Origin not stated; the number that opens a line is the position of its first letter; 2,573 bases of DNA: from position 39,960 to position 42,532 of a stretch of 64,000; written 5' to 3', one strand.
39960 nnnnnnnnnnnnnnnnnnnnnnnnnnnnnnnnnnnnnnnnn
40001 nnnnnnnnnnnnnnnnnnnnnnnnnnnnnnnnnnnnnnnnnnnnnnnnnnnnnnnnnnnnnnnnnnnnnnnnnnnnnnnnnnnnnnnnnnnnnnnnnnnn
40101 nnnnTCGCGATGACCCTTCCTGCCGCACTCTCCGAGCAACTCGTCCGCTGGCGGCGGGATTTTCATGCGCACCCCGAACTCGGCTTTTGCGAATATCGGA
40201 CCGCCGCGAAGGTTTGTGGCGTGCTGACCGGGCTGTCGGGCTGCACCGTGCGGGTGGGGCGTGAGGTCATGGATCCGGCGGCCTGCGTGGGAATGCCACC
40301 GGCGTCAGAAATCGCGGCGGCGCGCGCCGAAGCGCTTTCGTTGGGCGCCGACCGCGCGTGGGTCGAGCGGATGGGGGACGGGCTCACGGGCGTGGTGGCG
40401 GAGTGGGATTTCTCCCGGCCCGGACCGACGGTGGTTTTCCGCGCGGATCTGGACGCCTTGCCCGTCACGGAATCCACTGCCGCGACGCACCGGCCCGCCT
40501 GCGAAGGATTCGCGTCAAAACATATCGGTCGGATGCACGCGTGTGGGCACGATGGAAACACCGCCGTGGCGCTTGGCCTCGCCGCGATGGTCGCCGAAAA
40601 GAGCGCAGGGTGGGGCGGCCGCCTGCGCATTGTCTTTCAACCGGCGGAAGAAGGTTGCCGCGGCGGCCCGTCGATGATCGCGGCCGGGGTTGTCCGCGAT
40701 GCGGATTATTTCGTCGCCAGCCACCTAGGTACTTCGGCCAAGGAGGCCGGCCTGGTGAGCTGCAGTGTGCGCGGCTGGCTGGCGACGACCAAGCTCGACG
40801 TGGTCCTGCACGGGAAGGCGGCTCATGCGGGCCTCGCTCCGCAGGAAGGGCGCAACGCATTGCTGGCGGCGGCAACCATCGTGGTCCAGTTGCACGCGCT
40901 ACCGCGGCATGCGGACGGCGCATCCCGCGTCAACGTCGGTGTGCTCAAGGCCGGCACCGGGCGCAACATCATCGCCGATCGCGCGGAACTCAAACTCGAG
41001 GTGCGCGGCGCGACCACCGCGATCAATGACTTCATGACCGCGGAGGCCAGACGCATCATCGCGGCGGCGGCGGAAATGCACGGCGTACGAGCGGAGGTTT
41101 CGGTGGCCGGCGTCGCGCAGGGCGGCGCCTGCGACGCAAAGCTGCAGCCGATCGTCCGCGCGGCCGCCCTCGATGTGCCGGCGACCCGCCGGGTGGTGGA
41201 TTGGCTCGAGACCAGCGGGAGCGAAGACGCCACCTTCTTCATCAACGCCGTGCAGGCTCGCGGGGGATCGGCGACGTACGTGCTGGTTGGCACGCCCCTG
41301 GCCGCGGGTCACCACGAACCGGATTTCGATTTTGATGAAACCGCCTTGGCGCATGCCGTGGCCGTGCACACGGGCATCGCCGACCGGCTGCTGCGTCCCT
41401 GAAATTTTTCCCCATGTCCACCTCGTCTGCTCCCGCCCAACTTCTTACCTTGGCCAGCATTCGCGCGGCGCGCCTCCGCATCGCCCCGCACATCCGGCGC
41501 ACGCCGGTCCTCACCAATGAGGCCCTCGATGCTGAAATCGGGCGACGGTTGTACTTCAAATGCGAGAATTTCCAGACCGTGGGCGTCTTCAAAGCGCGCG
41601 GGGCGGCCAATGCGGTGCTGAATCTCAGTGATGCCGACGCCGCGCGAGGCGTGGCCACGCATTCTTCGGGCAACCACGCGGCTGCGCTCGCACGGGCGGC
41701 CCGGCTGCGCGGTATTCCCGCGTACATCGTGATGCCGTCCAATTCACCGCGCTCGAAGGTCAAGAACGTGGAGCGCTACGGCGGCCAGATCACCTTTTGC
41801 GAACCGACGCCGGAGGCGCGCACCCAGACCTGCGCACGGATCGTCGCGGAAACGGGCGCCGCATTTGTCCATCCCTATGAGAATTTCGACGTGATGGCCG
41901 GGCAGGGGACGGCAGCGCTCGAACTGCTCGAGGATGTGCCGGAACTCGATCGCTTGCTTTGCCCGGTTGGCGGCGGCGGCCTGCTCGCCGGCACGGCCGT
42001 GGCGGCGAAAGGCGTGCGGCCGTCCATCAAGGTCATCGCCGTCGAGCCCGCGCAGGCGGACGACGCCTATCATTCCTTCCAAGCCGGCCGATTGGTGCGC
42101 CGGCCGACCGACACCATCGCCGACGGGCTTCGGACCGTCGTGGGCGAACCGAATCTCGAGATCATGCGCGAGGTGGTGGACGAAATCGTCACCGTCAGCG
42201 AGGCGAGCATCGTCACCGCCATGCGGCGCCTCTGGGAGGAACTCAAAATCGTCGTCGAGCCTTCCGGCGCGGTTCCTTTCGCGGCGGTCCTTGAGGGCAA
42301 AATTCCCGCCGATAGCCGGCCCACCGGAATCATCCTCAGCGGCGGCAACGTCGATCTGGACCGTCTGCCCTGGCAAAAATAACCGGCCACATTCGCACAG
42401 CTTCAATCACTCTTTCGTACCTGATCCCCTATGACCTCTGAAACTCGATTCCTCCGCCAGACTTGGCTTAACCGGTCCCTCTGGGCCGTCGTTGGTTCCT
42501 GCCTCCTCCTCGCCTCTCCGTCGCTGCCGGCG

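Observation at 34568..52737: GntR-centred 18-kb locus joining a siderophore-type TonB receptor and PepSY protein to enzymes for D-amino-acid, ornithine and peptide breakdown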

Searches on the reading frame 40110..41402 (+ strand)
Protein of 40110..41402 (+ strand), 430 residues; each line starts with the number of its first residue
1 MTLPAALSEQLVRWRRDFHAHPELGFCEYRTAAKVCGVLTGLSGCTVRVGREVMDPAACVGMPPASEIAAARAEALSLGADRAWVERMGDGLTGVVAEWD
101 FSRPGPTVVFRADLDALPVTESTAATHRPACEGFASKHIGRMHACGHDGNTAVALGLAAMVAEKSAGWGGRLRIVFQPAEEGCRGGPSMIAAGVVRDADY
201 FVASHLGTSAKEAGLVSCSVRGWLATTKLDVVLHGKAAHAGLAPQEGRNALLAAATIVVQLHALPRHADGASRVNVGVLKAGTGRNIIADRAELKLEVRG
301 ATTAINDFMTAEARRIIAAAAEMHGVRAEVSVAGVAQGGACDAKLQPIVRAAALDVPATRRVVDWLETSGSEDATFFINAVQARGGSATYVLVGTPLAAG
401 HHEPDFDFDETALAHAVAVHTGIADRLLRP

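Call 3: search_protein_families(library=pfam, proteins=[window:40110-41402:+])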
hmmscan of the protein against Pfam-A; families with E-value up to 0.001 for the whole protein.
window:40110-41402:+ (430 aa): 2 families
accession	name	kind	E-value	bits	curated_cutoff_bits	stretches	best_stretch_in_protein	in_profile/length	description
PF01546.33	Peptidase_M20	-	1.4e-26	94.1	24.6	1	109-424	1-204/206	Peptidase family M20/M25/M40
PF07687.19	M20_dimer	-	7.9e-14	51.9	21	1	231-318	11-100/107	Peptidase dimerisation domain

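Call 5: search_protein_families(library=ncbifam, proteins=[window:40110-41402:+], max_evalue=0.00001)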
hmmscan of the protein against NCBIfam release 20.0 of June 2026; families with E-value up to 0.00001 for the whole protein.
window:40110-41402:+ (430 aa): 17 families
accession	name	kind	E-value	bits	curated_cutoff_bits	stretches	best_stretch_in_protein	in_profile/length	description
TIGR01891.1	amidohydrolases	subfamily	1.3e-86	291.1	153.75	1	11-416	1-366/366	amidohydrolase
NF040868.1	carboxypep_CpsA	equivalog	4.9e-46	157.2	500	1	91-425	56-387/391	carboxypeptidase CpsA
NF038260.1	ectoine_DoeB_2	equivalog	1.3e-39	136.1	550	1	93-422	49-374/378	N(2)-acetyl-L-2,4-diaminobutanoate deacetylase DoeB2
NF005602.0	PRK07338.1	equivalog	1.2e-19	70.1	357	1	226-331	205-309/409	hydrolase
NF004788.0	PRK06133.1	subfamily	6.9e-17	61.5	349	1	151-318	146-308/417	glutamate carboxypeptidase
NF006771.0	PRK09290.1-5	subfamily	1.3e-13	50.2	399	1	220-358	209-349/413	allantoate amidohydrolase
NF006769.0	PRK09290.1-3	subfamily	6.7e-13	48.1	452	1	220-359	211-352/417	allantoate amidohydrolase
NF058540.1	Ncarbamyl_ErtE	equivalog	5.8e-12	44.9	520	1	226-362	217-358/418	N-carbamyl-l-glutamate amidohydrolase ErtE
TIGR01910.1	DapE-ArgE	subfamily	2.5e-10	40.1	217.6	1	162-372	121-332/373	ArgE/DapE family deacylase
NF006772.0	PRK09290.2-1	subfamily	5.3e-10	38.7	424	1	211-363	206-360/430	allantoate amidohydrolase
TIGR01879.1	hydantase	subfamily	2.7e-09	36.5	204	1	220-346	201-329/401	hydantoinase/carbamoylase family amidase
NF006775.0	PRK09290.2-5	equivalog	2.9e-08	32.8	479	1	220-354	213-349/419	allantoate amidohydrolase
TIGR01883.1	PepT-like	hypoth_equivalog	1.7e-07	30.6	274.25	1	144-333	96-277/361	peptidase T-like protein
NF006773.0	PRK09290.2-2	equivalog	3.3e-07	29.5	584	1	223-356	219-354/419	allantoate amidohydrolase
NF010373.0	PRK13799.1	equivalog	2.4e-06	26.3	1087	1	227-352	393-519/591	unknown domain/N-carbamoyl-L-amino acid hydrolase fusion protein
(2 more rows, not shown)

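Call 50: search_solved_structures(query=window:40110-41402:+, max_evalue=1e-30)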
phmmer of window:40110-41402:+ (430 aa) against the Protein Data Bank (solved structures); distinct sequences matched with E-value up to 1e-30: 2.
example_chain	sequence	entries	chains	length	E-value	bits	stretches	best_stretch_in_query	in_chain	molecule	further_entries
3io1_A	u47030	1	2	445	2e-114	386.4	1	7-419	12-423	Aminobenzoyl-glutamate utilization protein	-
1ysj_A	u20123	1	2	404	4.1e-31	112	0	93-416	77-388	protein yxeP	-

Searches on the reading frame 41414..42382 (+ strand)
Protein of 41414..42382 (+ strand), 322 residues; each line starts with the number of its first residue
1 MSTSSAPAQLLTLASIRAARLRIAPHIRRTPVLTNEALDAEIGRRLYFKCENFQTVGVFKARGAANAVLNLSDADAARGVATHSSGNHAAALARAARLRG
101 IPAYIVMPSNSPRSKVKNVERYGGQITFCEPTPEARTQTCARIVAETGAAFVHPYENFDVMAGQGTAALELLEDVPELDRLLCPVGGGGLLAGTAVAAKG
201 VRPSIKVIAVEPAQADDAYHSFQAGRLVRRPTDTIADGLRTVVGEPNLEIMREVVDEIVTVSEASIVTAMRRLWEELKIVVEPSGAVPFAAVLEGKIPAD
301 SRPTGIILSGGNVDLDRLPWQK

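Call 3: search_protein_families(library=pfam, proteins=[window:41414-42382:+])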
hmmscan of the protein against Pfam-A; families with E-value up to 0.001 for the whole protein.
window:41414-42382:+ (322 aa): 1 family
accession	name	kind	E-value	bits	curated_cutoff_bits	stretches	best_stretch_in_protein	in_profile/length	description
PF00291.31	PALP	-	1.7e-80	271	35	1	23-309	1-294/295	Pyridoxal-phosphate dependent enzyme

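Call 5: search_protein_families(library=ncbifam, proteins=[window:41414-42382:+], max_evalue=0.00001)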
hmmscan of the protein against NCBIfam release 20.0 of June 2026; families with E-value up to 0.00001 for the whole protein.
window:41414-42382:+ (322 aa): 35 families (the best 25 are shown)
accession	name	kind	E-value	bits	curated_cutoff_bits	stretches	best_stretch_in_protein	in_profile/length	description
NF045641.2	BHydaspDhtseBhcB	equivalog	9.2e-121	402.7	550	1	13-320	4-312/312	beta-hydroxyaspartate dehydratase BhcB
NF005454.0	PRK07048.1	equivalog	4e-104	348.3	452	1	9-318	5-316/324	threo-3-hydroxy-L-aspartate ammonia-lyase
NF005600.0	PRK07334.1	equivalog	1e-83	281.2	496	1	7-314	6-313/408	threonine ammonia-lyase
TIGR01127.1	ilvA_1Cterm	equivalog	3.6e-81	273.1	378.75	1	30-317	1-290/380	threonine ammonia-lyase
NF005680.0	PRK07476.1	equivalog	1.9e-77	260.5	413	1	11-316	5-314/326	hydroxyectoine utilization dehydratase EutB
NF006389.0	PRK08638.1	equivalog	5.6e-77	258.9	453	1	9-318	7-320/333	bifunctional threonine ammonia-lyase/L-serine ammonia-lyase TdcB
NF006094.0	PRK08246.1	subfamily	2.3e-75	253.9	331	1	12-318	6-309/310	serine/threonine dehydratase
TIGR02991.1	ectoine_eutB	equivalog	1.6e-74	250.8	413.35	1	12-316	2-309/317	hydroxyectoine utilization dehydratase EutB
NF005292.0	PRK06815.1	equivalog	5e-69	232.8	371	1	14-318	6-313/320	threonine/serine dehydratase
NF005147.0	PRK06608.1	equivalog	2.9e-67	226.9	380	1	11-315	6-313/339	serine/threonine dehydratase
NF006674.0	PRK09224.1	subfamily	2e-64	218.2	577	1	28-319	24-320/508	threonine ammonia-lyase IlvA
NF006390.0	PRK08639.1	equivalog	1.7e-62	211.7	421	1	11-318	7-320/418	threonine ammonia-lyase IlvA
TIGR01124.1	ilvA_2Cterm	equivalog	1e-60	205.8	411.3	1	28-318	16-311/499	threonine ammonia-lyase, biosynthetic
NF009130.0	PRK12483.1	subfamily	2.6e-59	201.2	801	1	27-318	35-331/521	threonine ammonia-lyase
TIGR02079.1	THD1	equivalog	6.1e-56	190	440.55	1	15-318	2-312/410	threonine ammonia-lyase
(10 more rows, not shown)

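Call 18: find_encoding_contigs(protein=window:41414-42382:+, flank=10000, max_places=6)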
Protein window:41414-42382:+ (322 aa): 7 contigs read that carry it; 6 places shown.
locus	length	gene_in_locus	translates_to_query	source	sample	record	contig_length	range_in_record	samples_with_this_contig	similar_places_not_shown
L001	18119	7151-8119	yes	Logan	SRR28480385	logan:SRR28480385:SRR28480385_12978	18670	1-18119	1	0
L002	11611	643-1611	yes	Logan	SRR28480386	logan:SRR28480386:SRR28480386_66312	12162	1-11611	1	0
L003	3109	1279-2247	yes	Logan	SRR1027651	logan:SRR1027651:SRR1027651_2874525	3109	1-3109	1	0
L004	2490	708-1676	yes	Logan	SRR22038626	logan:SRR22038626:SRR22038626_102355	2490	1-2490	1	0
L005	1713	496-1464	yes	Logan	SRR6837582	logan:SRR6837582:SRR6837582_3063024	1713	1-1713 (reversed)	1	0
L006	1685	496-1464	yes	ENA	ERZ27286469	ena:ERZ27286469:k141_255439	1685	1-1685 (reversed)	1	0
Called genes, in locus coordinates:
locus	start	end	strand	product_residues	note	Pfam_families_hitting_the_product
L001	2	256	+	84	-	?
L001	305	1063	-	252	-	PF00392:GntR, PF07729:FCD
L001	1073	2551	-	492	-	PF03929:PepSY_TM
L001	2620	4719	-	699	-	PF07715:Plug, PF00593:TonB_dep_Rec_b-barrel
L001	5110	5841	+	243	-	-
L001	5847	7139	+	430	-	PF01546:Peptidase_M20, PF07687:M20_dimer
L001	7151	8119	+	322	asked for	PF00291:PALP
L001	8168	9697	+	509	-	PF00561:Abhydrolase_1, PF08386:Abhydrolase_4 (faint)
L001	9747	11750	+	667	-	PF26549:Tricorn_N, PF07676:PD40 (faint), PF25174:Beta-prop_THOC3 (faint), PF26550:Tricorn_2nd (faint), PF02129:Peptidase_S15 (faint), PF01738:DLH, PF20434:BD-FAE (faint), PF00326:Peptidase_S9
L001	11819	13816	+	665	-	PF07676:PD40 (faint), PF26549:Tricorn_N (faint), PF00561:Abhydrolase_1 (faint), PF01738:DLH, PF12146:Hydrolase_4 (faint), PF20434:BD-FAE (faint), PF00326:Peptidase_S9, PF07859:Abhydrolase_3 (faint)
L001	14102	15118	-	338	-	PF02423:OCD_Mu_crystall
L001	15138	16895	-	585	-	PF07969:Amidohydro_3, PF01979:Amidohydro_1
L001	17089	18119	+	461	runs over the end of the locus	PF07690:MFS_1, PF00854:PTR2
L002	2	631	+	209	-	?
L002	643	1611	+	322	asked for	PF00291:PALP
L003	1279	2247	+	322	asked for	PF00291:PALP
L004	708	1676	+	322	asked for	PF00291:PALP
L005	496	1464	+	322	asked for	PF00291:PALP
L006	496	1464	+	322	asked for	PF00291:PALP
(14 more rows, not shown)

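Call 47: search_solved_structures(query=window:41414-42382:+, max_evalue=1e-40)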
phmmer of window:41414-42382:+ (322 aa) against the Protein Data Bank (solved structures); distinct sequences matched with E-value up to 1e-40: 16.
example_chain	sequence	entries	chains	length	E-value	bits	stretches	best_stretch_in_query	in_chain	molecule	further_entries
5cvc_A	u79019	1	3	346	3.5e-97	328.7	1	8-321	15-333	Serine racemase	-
6lut_A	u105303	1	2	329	3e-87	296.1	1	7-317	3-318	Probable serine racemase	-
5x2l_A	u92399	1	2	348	2.8e-81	276.5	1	11-320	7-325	Serine racemase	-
3l6b_A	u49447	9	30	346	3.7e-81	276.1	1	11-320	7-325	Serine racemase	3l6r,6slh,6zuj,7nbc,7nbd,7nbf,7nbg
6zsp_AAA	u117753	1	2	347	3.8e-81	276.1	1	11-320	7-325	Serine racemase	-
3hmk_A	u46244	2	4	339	1.8e-80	273.9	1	11-322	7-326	Serine racemase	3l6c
1v71_A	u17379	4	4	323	1.1e-71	245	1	12-318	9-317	Hypothetical protein C320.14 in chromosome III | Uncharacterized protein C320.14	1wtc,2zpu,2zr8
1ve5_A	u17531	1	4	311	3.7e-64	220.3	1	13-315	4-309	Threonine deaminase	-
5ybw_A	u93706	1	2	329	3.2e-63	217.2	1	11-320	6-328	Aspartate racemase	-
2gn0_A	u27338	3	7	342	2.3e-56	194.7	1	13-318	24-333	Threonine dehydratase catabolic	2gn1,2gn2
8y1j_A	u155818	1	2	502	3e-54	187.8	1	29-318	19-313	L-threonine dehydratase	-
43cq_A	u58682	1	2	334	4.2e-44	154.4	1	26-316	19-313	L-threonine dehydratase biosynthetic IlvA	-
8zkv_A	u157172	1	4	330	6.8e-44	153.8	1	25-314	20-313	L-threonine dehydratase biosynthetic IlvA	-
1tdj_A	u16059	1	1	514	1.1e-43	153.1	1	24-315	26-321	BIOSYNTHETIC THREONINE DEAMINASE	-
9d2q_A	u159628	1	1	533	1.2e-43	153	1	23-315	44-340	L-threonine dehydratase biosynthetic IlvA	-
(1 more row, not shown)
